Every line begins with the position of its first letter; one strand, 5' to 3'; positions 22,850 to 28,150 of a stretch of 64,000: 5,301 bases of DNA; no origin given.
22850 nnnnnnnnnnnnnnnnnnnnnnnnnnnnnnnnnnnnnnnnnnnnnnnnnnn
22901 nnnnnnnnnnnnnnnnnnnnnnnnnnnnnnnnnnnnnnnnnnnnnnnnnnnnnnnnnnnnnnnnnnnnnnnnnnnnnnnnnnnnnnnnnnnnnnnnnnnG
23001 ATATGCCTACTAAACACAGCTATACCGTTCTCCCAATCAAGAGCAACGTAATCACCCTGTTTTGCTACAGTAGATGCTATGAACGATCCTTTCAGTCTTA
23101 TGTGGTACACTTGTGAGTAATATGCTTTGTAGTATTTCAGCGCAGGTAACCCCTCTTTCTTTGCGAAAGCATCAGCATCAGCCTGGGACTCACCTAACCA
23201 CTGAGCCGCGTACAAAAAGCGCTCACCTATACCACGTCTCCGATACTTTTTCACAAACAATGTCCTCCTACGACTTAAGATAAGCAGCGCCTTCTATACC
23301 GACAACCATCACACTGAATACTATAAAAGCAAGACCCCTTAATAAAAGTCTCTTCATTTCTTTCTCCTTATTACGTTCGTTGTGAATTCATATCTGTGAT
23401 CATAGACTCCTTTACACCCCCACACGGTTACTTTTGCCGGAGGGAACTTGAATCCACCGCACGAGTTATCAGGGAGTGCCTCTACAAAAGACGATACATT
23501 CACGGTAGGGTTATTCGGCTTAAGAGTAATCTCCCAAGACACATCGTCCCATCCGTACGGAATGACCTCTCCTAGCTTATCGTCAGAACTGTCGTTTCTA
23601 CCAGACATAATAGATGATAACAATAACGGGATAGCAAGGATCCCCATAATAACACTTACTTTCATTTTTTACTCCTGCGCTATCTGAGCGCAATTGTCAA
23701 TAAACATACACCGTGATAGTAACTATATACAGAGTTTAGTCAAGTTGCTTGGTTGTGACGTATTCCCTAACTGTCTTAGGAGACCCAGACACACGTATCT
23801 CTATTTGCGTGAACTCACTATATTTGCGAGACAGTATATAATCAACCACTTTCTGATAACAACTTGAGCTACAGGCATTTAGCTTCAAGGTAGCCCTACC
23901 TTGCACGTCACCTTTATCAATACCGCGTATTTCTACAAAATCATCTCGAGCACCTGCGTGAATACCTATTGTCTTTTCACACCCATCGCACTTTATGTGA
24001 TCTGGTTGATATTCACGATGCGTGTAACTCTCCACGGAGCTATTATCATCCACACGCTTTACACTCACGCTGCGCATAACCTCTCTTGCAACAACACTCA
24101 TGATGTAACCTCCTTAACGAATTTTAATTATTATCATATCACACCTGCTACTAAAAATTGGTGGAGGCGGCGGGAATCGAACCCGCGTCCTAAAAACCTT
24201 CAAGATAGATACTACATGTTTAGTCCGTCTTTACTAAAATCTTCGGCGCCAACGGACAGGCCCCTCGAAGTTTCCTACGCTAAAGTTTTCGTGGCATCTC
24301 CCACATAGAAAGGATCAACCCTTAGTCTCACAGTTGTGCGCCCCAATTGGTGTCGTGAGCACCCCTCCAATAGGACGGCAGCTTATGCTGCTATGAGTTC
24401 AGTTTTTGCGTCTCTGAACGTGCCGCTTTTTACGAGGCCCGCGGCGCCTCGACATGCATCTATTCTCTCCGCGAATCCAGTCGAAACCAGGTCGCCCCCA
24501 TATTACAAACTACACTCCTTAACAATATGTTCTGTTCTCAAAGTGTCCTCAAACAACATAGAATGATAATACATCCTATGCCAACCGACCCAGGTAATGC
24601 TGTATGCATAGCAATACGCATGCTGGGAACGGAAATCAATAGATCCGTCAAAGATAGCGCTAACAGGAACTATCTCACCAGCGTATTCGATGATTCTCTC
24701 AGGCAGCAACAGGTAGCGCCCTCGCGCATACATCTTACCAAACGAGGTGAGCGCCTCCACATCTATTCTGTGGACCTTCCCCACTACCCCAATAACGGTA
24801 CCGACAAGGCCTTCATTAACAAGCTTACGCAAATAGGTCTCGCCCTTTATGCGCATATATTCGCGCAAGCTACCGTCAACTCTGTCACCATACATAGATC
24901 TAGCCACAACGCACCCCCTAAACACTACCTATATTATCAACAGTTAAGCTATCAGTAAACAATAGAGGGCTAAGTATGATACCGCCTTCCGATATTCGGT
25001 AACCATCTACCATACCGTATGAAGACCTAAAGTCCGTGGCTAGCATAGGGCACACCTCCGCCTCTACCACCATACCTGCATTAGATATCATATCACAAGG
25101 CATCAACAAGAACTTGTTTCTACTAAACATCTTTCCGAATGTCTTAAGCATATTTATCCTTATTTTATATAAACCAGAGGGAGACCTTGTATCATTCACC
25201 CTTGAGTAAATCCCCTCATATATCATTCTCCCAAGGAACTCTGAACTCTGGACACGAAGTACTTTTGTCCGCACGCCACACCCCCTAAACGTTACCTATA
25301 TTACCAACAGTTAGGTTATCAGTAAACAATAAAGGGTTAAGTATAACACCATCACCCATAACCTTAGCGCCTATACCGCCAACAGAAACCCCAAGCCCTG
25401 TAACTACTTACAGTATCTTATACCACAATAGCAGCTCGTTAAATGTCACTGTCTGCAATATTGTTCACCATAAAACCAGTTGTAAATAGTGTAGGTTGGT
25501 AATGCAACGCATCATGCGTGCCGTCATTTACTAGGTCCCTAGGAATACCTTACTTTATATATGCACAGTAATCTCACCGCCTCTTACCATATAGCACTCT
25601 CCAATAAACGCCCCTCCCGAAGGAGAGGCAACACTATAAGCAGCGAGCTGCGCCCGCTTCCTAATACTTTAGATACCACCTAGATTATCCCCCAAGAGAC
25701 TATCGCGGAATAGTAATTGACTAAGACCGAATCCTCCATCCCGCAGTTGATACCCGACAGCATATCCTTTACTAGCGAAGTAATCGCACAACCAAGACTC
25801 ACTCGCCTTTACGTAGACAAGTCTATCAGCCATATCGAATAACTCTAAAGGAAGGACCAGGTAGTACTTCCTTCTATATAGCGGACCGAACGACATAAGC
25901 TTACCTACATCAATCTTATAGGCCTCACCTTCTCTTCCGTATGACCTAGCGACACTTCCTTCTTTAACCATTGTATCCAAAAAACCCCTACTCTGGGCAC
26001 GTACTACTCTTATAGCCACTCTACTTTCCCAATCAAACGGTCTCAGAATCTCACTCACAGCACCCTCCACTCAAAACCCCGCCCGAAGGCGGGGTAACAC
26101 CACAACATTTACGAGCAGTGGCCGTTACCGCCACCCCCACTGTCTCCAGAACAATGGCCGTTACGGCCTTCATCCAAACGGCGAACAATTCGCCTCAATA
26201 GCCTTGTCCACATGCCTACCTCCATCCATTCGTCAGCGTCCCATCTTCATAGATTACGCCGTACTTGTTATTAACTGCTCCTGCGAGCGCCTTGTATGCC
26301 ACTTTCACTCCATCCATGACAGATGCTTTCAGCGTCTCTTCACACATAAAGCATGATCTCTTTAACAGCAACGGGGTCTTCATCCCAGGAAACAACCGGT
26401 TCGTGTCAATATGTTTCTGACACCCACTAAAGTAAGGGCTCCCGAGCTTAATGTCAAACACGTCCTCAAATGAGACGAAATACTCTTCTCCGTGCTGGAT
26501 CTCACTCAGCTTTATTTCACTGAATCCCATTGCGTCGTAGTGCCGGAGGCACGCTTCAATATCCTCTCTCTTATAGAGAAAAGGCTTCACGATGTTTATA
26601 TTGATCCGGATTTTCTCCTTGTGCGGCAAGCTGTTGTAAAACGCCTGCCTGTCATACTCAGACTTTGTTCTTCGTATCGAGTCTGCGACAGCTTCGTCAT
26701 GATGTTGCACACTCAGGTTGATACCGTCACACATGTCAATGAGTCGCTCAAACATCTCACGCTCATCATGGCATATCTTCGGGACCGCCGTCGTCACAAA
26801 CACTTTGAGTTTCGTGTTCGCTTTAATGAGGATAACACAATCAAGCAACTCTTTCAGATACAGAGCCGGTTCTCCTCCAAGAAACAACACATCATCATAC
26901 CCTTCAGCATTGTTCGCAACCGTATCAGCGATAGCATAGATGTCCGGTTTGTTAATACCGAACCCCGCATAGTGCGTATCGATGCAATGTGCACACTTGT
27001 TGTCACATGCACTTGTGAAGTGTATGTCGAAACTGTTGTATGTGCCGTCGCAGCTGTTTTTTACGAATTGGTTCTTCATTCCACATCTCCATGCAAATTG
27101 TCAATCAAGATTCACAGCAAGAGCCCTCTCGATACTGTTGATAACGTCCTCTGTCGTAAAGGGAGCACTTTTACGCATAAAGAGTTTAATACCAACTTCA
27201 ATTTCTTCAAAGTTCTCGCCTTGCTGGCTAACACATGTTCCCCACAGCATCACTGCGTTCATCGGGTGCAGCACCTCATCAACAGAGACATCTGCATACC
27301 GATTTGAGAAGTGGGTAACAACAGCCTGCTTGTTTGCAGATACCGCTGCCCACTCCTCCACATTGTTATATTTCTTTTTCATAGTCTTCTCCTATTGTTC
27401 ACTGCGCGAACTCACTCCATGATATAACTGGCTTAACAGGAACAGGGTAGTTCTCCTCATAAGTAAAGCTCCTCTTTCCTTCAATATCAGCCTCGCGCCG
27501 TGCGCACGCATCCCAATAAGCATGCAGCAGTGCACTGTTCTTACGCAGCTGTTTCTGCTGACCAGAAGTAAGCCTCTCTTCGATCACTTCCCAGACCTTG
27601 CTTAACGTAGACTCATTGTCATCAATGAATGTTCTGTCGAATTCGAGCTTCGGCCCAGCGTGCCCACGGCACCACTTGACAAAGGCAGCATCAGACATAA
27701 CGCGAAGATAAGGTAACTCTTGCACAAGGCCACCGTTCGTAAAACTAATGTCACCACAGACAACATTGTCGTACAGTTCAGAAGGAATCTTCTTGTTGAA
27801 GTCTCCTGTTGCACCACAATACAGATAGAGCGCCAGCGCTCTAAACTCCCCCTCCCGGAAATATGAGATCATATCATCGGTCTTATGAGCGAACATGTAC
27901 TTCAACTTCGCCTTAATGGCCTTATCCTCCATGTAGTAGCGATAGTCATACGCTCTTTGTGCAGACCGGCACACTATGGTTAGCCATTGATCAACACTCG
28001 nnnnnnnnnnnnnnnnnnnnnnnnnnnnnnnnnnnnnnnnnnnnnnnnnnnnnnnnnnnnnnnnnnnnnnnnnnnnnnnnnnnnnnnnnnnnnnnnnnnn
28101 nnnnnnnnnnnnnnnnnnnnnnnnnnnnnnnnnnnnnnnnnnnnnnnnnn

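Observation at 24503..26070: Second paralogue family (B): three GTG-initiated small genes, two with duplicated about 65-bp promoter/leader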

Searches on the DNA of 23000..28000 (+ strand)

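Call 7: search_dna_similar(query=window:23000-28000:+, collection=phages, mode=near)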
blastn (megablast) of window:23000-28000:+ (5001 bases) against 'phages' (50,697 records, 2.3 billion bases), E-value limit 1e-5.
No match.

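Call 54: search_rna_families(source=window, start=24000, end=26300, threshold=evalue, max_evalue=1, show_alignments=1)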
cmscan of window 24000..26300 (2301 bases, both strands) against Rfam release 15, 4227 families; matches with E-value up to 1: 3.
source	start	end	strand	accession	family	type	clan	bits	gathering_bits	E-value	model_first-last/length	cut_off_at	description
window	24159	24499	-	RF00023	tmRNA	Gene;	CL00001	173.6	47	2e-70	1-374/374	no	transfer-messenger RNA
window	24000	24216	-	RF04321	tmRNA_permuted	Gene;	-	26.8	47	0.0058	1-87/213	3'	permuted transfer-messenger RNA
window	24383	24576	-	RF04321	tmRNA_permuted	Gene;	-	20.3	47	0.17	1-213/213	no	permuted transfer-messenger RNA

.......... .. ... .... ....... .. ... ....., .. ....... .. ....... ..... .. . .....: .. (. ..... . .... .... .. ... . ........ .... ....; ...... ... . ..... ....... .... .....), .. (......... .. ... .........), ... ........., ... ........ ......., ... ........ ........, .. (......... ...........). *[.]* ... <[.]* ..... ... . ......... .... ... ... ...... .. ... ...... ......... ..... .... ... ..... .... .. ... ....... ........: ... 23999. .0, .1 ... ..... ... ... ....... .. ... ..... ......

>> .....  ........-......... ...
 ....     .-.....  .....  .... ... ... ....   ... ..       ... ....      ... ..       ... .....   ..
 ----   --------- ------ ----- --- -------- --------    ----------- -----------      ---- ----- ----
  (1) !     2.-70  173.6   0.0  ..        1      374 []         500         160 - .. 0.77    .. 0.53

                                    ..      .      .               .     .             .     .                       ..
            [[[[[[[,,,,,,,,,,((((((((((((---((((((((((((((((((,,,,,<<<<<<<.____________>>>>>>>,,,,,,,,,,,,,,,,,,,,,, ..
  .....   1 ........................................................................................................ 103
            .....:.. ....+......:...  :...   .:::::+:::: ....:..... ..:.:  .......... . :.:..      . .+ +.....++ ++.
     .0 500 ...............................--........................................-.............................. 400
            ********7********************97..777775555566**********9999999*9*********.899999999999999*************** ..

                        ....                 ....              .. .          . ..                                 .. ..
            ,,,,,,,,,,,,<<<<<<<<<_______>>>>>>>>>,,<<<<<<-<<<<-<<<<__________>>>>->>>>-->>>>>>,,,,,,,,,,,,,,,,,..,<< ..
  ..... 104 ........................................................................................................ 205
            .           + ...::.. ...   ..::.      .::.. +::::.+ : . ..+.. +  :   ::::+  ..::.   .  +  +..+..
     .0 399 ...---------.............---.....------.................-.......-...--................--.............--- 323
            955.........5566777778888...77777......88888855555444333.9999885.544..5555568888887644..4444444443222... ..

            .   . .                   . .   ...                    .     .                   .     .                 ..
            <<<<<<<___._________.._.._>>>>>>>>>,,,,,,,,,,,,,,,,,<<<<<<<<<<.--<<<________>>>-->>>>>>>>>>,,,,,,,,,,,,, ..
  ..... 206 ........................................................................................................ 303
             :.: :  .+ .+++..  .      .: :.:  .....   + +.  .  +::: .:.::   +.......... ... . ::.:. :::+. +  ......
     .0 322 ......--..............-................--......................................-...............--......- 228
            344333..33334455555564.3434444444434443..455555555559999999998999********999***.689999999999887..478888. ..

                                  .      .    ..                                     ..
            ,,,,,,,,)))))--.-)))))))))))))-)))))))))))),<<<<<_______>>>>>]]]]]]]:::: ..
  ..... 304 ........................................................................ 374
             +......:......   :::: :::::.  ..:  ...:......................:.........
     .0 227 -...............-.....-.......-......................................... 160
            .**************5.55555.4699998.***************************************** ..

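Call 55: search_dna_similar(query=window:24159-24499:-, collection=phages, mode=distant, max_evalue=0.001)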
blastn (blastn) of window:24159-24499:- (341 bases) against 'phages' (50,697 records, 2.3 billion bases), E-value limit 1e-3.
Records with a match: 42; places in all: 43; records where one place covers at least 80% of the query: 0.
Best place of each record, by identity: 95-99% 2; 90-95% 21; 80-90% 7; 60-80% 12.
By first word of the organism name: Stenotrophomonas 17; Klebsiella 6; Xanthomonas 5; Escherichia 4; Salmonella 2; Alcaligenes 2; Bordetella 2; Enterobacteria 1; Phage 1; Tunturiibacter 1; and 1 more.
By host as written in the record: Stenotrophomonas maltophilia 12; Escherichia coli 500465 2; Klebsiella pneumoniae ST437-OXA245 2; Klebsiella pneumoniae ST15-OXA48 2; Alcaligenes faecalis 10106 2; Xanthomonas sp. 2; Xanthomonas campestris pv. campestris str. 8004 2; Bordetella bronchiseptica 4715 2; and 14 more.
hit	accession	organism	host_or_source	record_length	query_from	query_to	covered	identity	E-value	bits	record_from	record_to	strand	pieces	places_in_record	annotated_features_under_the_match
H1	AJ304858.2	Enterobacteria phage CP-1639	Escherichia coli 1639/77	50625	10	341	43%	78.8%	7e-10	123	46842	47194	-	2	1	ssrA: 10Sa RNA (tmRNA)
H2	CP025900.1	Escherichia phage 500465-1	Escherichia coli 500465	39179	10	341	43%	78.8%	7e-10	123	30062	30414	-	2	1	record has no annotation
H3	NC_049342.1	Escherichia phage 500465-1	Escherichia coli 500465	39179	10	341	43%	78.8%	7e-10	123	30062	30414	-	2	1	hypothetical protein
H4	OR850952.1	Salmonella phage S.Kent 1-2-1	Salmonella enterica subsp. enterica ...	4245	10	341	43%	78.8%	7e-10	123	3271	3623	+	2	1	record has no annotation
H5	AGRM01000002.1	Salmonella enterica subsp. houtenae str. ATCC BAA-1581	Homo sapiens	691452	10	341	43%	78.8%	7e-10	123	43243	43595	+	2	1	Rfam score 247.52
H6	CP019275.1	Escherichia coli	pig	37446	10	341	43%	78.8%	7e-10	123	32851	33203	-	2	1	ssrA: transfer-messenger RNA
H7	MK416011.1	Klebsiella phage ST437-OXA245phi4.1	Klebsiella pneumoniae ST437-OXA245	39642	10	341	43%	78.1%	8e-9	118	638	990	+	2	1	none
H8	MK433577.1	Klebsiella phage ST512-KPC3phi13.6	Klebsiella pneumoniae ST512-KPC3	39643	10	341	43%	78.1%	8e-9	118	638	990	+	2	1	none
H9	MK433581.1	Klebsiella phage ST258-KPC3phi16.1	Klebsiella pneumoniae ST258-KPC3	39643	10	341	43%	78.1%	8e-9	118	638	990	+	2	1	none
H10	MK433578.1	Klebsiella phage ST15-OXA48phi14.1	Klebsiella pneumoniae ST15-OXA48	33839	10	341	43%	78.1%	8e-9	118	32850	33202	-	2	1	none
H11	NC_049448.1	Klebsiella phage ST437-OXA245phi4.1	Klebsiella pneumoniae ST437-OXA245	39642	10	341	43%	78.1%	8e-9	118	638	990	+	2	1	none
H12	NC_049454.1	Klebsiella phage ST15-OXA48phi14.1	Klebsiella pneumoniae ST15-OXA48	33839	10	341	43%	78.1%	8e-9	118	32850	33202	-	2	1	none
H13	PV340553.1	Escherichia phage PhiR12_4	Escherichia coli C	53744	266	341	22%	80.3%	7e-10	71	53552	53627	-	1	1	none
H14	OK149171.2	Alcaligenes phage vB_Af_QDWS595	Alcaligenes faecalis 10106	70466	297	341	13%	86.7%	2e-5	55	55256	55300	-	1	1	none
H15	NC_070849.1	Alcaligenes phage vB_Af_QDWS595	Alcaligenes faecalis 10106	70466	297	341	13%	86.7%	2e-5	55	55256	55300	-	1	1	none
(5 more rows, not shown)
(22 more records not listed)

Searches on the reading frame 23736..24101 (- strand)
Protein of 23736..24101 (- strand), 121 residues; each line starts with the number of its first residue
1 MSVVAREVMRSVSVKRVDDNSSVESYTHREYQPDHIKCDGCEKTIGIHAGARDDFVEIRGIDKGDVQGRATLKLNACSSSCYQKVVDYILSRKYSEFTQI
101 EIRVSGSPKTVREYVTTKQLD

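Call 23: search_protein_families(library=pfam, proteins=[window:23736-24101:-], max_evalue=0.01)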
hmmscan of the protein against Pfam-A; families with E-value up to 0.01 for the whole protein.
window:23736-24101:- (121 aa): 0 families

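Call 39: search_protein_families(library=ncbifam, proteins=[window:23736-24101:-], max_evalue=1)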
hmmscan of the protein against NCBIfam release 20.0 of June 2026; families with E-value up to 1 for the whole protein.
window:23736-24101:- (121 aa): 1 family
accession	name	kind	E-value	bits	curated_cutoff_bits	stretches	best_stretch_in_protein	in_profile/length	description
NF006076.0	PRK08222.1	equivalog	0.026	14.4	270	1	21-83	61-122/181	hydrogenase 4 subunit H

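Call 64: find_related_loci(query=window:23736-24101:-, collection=viral_contigs, flank=10000)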
Query window:23736-24101:- (121 aa) in viral_contigs; peptide patterns used: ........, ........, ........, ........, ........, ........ (x = any residue, [..] = any of these).
4 stretches matched a pattern, but none encodes a relative of the query by tblastn (E <= 1e-3).

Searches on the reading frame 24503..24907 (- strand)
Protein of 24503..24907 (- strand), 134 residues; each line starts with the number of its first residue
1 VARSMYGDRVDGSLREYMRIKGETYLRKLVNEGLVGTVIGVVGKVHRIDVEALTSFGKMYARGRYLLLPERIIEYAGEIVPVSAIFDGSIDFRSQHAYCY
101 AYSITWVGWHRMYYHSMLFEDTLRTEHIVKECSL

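Call 11: search_protein_families(library=pfam, proteins=[window:24503-24907:-], max_evalue=1)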
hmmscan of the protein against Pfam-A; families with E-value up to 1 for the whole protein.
window:24503-24907:- (134 aa): 1 family
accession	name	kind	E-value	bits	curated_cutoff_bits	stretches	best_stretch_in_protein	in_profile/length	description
PF00264.25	Tyrosinase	-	0.14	13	22.6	1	98-126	22-48/214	Common central domain of tyrosinase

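Call 12: search_protein_families(library=phrogs, proteins=[window:24503-24907:-], max_evalue=1)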
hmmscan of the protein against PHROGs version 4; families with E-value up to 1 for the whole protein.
window:24503-24907:- (134 aa): 0 families

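Call 39: search_protein_families(library=ncbifam, proteins=[window:24503-24907:-], max_evalue=1)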
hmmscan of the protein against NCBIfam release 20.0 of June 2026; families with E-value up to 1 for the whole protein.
window:24503-24907:- (134 aa): 0 families

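Call 40: search_protein_families(library=padloc, proteins=[window:24503-24907:-], max_evalue=1)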
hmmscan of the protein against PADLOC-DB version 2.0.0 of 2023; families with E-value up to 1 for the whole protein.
window:24503-24907:- (134 aa): 0 families

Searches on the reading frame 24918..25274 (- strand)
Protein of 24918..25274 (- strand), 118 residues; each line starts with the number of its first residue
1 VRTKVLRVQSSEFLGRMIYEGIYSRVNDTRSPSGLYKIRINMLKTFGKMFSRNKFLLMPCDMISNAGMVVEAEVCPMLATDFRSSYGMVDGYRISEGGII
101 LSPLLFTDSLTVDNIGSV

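Call 11: search_protein_families(library=pfam, proteins=[window:24918-25274:-], max_evalue=1)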
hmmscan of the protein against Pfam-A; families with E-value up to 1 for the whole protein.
window:24918-25274:- (118 aa): 0 families

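Call 12: search_protein_families(library=phrogs, proteins=[window:24918-25274:-], max_evalue=1)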
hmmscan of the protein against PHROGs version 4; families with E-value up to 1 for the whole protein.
window:24918-25274:- (118 aa): 0 families

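Call 39: search_protein_families(library=ncbifam, proteins=[window:24918-25274:-], max_evalue=1)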
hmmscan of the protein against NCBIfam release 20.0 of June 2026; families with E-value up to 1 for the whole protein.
window:24918-25274:- (118 aa): 0 families

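Call 40: search_protein_families(library=padloc, proteins=[window:24918-25274:-], max_evalue=1)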
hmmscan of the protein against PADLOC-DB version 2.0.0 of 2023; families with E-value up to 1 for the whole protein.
window:24918-25274:- (118 aa): 0 families

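Call 52: predict_structure(alignment_id=A4)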
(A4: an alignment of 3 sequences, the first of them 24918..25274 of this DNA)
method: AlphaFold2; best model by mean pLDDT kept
length: 118 residues; sequences in the alignment: 3
mean_pLDDT: 55.7   pTM: 0.55
mean pLDDT of the five models: 55.7, 51.5, 51.5, 41.8, 32.2
residues with pLDDT >= 90: 0; 70-90: 28; 50-70: 41; < 50: 49
segments of 3 or more residues with pLDDT < 50: 21-33, 39-54, 78-88, 110-118
pLDDT, mean of each block of 10 residues (from residue 1): 70 68 41 50 42 55 75 61 42 66 63 31
secondary structure, 60 per line:
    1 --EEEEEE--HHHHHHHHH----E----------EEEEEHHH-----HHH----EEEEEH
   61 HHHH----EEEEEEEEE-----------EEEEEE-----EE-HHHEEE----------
elements in order: E3-8 H11-19 E35-39 E55-59 H60-64 E69-77 E89-94 E106-108
